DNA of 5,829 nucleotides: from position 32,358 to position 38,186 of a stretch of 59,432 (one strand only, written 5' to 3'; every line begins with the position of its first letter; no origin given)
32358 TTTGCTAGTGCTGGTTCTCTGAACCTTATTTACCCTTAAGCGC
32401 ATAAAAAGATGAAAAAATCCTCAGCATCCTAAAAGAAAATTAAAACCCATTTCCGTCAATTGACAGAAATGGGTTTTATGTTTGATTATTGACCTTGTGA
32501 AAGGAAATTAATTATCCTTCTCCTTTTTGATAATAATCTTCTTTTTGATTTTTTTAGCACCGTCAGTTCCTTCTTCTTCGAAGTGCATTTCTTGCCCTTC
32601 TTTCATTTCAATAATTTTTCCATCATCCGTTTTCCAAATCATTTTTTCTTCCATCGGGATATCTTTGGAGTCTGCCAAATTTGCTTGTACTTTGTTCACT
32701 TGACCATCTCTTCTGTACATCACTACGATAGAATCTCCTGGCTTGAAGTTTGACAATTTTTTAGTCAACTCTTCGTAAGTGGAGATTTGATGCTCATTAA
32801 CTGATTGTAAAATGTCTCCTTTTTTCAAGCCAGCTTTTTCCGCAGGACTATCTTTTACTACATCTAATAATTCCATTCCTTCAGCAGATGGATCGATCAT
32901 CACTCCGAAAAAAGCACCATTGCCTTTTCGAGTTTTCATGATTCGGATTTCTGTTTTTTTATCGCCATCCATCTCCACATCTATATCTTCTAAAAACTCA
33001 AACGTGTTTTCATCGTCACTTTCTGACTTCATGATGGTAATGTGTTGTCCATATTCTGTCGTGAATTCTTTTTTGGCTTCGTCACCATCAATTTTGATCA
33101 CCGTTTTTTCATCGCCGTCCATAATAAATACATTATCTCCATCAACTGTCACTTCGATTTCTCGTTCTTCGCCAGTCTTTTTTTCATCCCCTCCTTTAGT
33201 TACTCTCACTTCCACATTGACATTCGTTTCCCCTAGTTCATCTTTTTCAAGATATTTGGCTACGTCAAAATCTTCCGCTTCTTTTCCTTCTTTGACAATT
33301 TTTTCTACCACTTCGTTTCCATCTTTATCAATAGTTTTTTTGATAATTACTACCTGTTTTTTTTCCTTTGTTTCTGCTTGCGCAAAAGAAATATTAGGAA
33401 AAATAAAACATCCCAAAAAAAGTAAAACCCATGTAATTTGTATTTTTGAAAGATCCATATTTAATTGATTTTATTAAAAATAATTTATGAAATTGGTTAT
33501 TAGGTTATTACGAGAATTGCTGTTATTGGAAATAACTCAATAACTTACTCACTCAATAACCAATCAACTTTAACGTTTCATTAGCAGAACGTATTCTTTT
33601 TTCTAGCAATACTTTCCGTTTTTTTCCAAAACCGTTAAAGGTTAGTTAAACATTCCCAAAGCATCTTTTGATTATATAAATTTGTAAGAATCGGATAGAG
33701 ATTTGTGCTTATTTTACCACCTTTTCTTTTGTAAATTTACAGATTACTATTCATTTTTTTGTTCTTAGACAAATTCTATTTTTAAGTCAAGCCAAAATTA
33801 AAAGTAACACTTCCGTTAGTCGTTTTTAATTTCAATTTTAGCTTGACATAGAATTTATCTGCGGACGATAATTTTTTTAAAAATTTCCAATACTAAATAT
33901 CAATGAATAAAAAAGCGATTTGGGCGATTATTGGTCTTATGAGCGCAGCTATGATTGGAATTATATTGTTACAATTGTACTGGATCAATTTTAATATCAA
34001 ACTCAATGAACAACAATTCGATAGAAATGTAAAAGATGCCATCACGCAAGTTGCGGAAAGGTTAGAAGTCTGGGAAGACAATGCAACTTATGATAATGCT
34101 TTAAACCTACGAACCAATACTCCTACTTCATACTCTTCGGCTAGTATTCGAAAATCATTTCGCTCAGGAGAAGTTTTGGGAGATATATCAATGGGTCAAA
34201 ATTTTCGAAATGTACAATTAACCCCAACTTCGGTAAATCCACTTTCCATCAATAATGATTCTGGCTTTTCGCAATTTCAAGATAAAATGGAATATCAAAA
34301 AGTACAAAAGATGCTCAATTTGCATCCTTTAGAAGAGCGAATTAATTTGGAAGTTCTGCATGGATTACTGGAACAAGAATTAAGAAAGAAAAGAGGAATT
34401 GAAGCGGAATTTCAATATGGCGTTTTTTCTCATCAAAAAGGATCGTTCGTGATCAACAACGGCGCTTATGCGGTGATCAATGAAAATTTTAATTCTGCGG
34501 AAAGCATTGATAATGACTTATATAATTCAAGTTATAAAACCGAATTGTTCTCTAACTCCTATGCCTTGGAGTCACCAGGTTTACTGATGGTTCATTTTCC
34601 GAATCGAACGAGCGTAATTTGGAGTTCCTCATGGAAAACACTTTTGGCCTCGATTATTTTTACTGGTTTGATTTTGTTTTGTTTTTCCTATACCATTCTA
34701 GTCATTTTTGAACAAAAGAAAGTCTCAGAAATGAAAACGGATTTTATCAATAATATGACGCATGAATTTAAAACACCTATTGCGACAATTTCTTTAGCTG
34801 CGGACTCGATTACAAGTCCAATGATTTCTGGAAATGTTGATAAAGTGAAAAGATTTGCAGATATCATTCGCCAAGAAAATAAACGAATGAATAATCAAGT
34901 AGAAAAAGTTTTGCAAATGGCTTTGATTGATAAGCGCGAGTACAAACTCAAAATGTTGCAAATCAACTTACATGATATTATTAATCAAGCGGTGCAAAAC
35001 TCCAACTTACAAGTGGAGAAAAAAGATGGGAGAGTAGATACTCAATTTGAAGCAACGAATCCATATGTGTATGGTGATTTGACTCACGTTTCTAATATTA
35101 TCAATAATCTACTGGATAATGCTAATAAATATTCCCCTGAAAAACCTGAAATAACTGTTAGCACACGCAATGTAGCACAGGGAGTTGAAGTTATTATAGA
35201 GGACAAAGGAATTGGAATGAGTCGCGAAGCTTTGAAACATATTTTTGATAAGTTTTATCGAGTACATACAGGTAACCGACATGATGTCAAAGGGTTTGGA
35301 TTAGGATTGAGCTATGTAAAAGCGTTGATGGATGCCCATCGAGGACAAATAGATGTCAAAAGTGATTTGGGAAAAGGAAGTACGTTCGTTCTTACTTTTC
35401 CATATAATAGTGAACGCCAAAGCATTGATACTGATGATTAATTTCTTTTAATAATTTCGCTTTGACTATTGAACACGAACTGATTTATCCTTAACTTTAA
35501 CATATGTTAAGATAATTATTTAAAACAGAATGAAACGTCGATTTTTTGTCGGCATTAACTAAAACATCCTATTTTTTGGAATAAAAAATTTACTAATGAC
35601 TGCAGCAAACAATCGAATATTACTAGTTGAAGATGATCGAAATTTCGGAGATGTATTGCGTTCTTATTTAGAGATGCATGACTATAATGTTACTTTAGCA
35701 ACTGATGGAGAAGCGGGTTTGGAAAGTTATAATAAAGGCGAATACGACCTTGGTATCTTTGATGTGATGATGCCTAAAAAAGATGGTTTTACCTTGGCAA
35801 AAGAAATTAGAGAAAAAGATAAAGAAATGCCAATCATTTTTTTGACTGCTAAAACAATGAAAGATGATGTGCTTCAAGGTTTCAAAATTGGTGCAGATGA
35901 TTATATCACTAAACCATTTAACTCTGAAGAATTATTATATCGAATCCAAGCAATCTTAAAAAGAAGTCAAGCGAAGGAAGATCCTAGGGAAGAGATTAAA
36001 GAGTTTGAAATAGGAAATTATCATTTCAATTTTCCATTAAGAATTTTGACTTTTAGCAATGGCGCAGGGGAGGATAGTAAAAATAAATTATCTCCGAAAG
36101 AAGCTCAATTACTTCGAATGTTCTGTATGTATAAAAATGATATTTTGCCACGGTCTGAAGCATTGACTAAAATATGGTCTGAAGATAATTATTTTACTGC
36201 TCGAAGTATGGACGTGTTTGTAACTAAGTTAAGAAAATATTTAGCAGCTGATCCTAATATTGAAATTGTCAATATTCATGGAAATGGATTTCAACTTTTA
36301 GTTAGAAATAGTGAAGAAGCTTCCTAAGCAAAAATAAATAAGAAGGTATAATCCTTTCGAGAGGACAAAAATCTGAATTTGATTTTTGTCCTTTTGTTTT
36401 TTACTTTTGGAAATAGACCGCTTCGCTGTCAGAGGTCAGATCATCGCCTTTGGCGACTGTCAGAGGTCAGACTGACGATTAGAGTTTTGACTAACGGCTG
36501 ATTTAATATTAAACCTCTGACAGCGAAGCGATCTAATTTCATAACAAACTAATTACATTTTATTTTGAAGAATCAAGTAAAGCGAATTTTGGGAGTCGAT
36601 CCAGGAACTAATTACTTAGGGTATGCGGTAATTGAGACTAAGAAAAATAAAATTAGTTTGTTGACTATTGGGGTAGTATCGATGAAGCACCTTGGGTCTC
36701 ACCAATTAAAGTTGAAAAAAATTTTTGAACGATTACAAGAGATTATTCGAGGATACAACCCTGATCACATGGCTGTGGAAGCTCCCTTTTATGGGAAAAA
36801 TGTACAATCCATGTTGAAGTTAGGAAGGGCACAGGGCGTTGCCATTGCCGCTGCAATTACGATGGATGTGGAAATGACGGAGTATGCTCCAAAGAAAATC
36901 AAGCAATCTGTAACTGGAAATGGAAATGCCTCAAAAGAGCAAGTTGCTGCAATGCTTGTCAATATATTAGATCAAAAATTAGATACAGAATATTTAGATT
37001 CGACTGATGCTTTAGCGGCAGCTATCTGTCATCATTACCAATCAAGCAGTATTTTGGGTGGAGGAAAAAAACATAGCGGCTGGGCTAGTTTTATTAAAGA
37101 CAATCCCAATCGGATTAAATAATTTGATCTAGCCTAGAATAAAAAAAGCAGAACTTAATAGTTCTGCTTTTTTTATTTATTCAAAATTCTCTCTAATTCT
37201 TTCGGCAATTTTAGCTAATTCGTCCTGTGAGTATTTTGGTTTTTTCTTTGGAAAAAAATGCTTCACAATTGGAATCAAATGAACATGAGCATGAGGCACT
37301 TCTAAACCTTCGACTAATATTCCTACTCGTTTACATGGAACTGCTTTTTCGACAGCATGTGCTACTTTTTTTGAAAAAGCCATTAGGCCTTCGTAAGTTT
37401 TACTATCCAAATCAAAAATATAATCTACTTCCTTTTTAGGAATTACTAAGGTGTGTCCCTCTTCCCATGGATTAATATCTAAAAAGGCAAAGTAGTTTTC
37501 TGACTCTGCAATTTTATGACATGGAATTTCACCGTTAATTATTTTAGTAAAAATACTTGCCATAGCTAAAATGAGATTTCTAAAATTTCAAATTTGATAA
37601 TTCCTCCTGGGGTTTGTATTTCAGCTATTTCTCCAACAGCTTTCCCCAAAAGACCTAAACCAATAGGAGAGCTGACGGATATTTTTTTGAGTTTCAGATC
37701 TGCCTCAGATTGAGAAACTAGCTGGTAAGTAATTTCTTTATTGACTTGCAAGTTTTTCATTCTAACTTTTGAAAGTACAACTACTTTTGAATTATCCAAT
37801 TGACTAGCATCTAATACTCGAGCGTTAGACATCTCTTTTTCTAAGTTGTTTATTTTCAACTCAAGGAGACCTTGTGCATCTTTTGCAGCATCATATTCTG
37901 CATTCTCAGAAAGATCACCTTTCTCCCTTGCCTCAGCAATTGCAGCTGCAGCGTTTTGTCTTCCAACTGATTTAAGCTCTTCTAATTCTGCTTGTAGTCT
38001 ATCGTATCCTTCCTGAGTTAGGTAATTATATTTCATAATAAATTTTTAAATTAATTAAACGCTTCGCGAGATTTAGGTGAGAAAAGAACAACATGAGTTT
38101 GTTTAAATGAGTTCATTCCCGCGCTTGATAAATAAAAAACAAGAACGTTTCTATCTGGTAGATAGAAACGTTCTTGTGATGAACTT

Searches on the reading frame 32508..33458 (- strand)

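Call 85: search_protein_families(library=pfam, proteins=[window:32508-33458:-], max_evalue=0.001)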
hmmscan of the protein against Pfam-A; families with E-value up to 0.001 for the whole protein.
window:32508-33458:- (316 aa): 3 families
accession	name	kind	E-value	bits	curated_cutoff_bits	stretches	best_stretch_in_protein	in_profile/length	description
PF13180.12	PDZ_2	-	1.9e-13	50.9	27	1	185-260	4-79/80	PDZ domain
PF17820.7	PDZ_6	-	2.7e-08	33.9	27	1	199-236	4-41/54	PDZ domain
PF00595.29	PDZ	-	1.6e-06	28.9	23.2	1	178-240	7-72/81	PDZ domain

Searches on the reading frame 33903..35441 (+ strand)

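Call 27: search_protein_families(library=ncbifam, proteins=[window:33903-35441:+], max_evalue=0.00001)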
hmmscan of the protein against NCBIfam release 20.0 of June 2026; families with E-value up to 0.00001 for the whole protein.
window:33903-35441:+ (512 aa): 80 families (the best 25 are shown)
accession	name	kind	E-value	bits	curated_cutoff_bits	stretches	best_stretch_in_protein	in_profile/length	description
NF046044.1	PnpS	equivalog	3.9e-57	194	400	1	269-500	161-390/390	two-component system histidine kinase PnpS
NF033092.0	HK_WalK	equivalog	1.7e-49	168.9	725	1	266-501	360-594/594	cell wall metabolism sensor histidine kinase WalK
TIGR02966.1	phoR_proteo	equivalog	2.9e-49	167.9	334.2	1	270-499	106-333/333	phosphate regulon sensor histidine kinase PhoR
NF047874.1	MASE3_PAS_HK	subfamily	2.1e-42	145.8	560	1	270-505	390-629/655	MASE3 domain-containing sensor histidine kinase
NF008312.0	PRK11100.1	equivalog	5.1e-40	137.7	356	1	279-501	257-474/477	two-component system sensor histidine kinase CreC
NF006800.0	PRK09303.1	equivalog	3e-39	135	342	1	276-503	149-379/383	histidine kinase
NF041735.1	hist_kin_RppB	equivalog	4.3e-38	131.2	400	1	280-500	218-438/438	two-component system sensor histidine kinase RppB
NF040691.1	MtrAB_MtrB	equivalog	6e-36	124.5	450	1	269-506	262-497/507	MtrAB system histidine kinase MtrB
NF033093.1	HK_VicK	exception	2.4e-33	115.4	680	1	269-509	200-443/448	cell wall metabolism sensor histidine kinase VicK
NF045595.1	HK_scytonemin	equivalog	1.1e-32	113.2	865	1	271-502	408-636/637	scytonemin biosynthesis sensor histidine kinase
NF053855.1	HisKinPhoRBctds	equivalog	9.9e-32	110.1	500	1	250-499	336-581/583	two-component system sensor histidine kinase PhoR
NF007345.0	PRK09835.1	subfamily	2.4e-31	108.8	423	1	276-501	260-480/482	Cu(+)/Ag(+) sensor histidine kinase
NF045911.1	TCSHisKinNblS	equivalog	3.3e-30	105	1000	1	266-498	376-617/621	two-component system sensor histidine kinase NblS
TIGR01386.1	cztS_silS_copS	subfamily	5.8e-30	104.7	292.55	1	280-500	243-457/457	heavy metal sensor histidine kinase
NF008468.0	PRK11360.1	equivalog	8.8e-30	103.6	646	1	283-506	401-613/616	two-component system sensor histidine kinase AtoS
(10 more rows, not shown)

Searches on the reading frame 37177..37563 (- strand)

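Call 3: search_protein_families(library=pfam, proteins=[window:37177-37563:-], max_evalue=0.01)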
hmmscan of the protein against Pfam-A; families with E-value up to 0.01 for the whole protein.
window:37177-37563:- (128 aa): 3 families
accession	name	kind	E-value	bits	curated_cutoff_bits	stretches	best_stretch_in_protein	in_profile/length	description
PF01230.28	HIT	-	5.5e-18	65.9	21.5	1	11-98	2-94/98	HIT domain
PF11969.13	DcpS_C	-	5.3e-11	43.4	24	1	4-98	3-101/114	Scavenger mRNA decapping enzyme C-term binding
PF04677.20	CwfJ_C_1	-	0.0013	19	21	1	23-103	35-113/122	Protein similar to CwfJ C-terminus 1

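Call 4: search_protein_families(library=ncbifam, proteins=[window:37177-37563:-], max_evalue=0.01)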
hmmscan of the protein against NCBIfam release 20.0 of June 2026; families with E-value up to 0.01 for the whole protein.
window:37177-37563:- (128 aa): 3 families
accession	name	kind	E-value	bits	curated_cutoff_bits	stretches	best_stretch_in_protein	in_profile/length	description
NF045834.1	M_plasma_HinT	exception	4.9e-17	62.7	130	1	4-99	1-101/102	histidine triad protein HinT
NF052622.1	ATPAdlTfActino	equivalog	7.1e-07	28.9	290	1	18-75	55-112/176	ATP adenylyltransferase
NF007965.0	PRK10687.1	equivalog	4.5e-06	26.7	206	1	3-97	5-105/119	purine nucleoside phosphoramidase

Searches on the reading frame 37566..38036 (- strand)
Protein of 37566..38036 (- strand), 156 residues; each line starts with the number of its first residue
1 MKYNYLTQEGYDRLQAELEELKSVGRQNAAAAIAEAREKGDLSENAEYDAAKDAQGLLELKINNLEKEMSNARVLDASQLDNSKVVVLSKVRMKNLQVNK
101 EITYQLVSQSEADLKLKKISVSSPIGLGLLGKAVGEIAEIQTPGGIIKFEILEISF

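Call 3: search_protein_families(library=pfam, proteins=[window:37566-38036:-], max_evalue=0.01)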
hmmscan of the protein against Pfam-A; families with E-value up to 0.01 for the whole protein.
window:37566-38036:- (156 aa): 2 families
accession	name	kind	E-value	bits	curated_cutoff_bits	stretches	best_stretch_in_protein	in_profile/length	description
PF03449.20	GreA_GreB_N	-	1.6e-28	99.2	24.5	1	4-74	1-71/71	Transcription elongation factor, N-terminal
PF01272.25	GreA_GreB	-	2.5e-22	79.1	26.9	1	82-155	3-76/77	Transcription elongation factor, GreA/GreB, C-term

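Call 4: search_protein_families(library=ncbifam, proteins=[window:37566-38036:-], max_evalue=0.01)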
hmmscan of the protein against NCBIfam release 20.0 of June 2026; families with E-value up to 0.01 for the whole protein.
window:37566-38036:- (156 aa): 13 families
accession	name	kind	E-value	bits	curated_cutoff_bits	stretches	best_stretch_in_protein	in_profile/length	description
NF001263.0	PRK00226.1-4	equivalog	3.5e-53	179.7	145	1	2-155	5-158/160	transcription elongation factor GreA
NF001261.0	PRK00226.1-2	equivalog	5.5e-51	172.6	167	1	2-156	2-156/157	transcription elongation factor GreA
TIGR01462.1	greA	subfamily_domain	2.8e-49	167.1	139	1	5-155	1-151/151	transcription elongation factor GreA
NF001264.0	PRK00226.1-5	equivalog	4.8e-49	166.2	180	1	4-156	4-157/158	transcription elongation factor GreA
NF001260.0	PRK00226.1-1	equivalog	2.3e-31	108.6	234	1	5-154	7-156/160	transcription elongation factor GreA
NF011309.0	PRK14720.1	equivalog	2.4e-31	108.7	714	1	8-155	754-901/906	transcription elongation factor GreA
NF001262.0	PRK00226.1-3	equivalog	4.4e-28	98.1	161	1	3-147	6-152/165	transcription elongation factor GreA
NF002506.1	PRK01885.1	equivalog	4.8e-28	97.8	188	1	3-156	2-154/156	transcription elongation factor GreB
TIGR01461.1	greB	equivalog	1.4e-23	83.4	171.05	1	3-155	2-153/156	transcription elongation factor GreB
NF004969.0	PRK06330.1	equivalog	2.6e-17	62.7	697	1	6-142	569-704/718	transcript cleavage factor/unknown domain fusion protein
NF004396.0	PRK05753.1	equivalog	7.3e-13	48.5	109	1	61-154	31-125/137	nucleoside diphosphate kinase regulator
NF004548.0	PRK05892.1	equivalog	1.5e-08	34.7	126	1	6-154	8-154/158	nucleoside diphosphate kinase regulator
NF004973.0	PRK06342.1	equivalog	5.6e-08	32.7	159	1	4-141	29-150/160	transcription elongation factor GreA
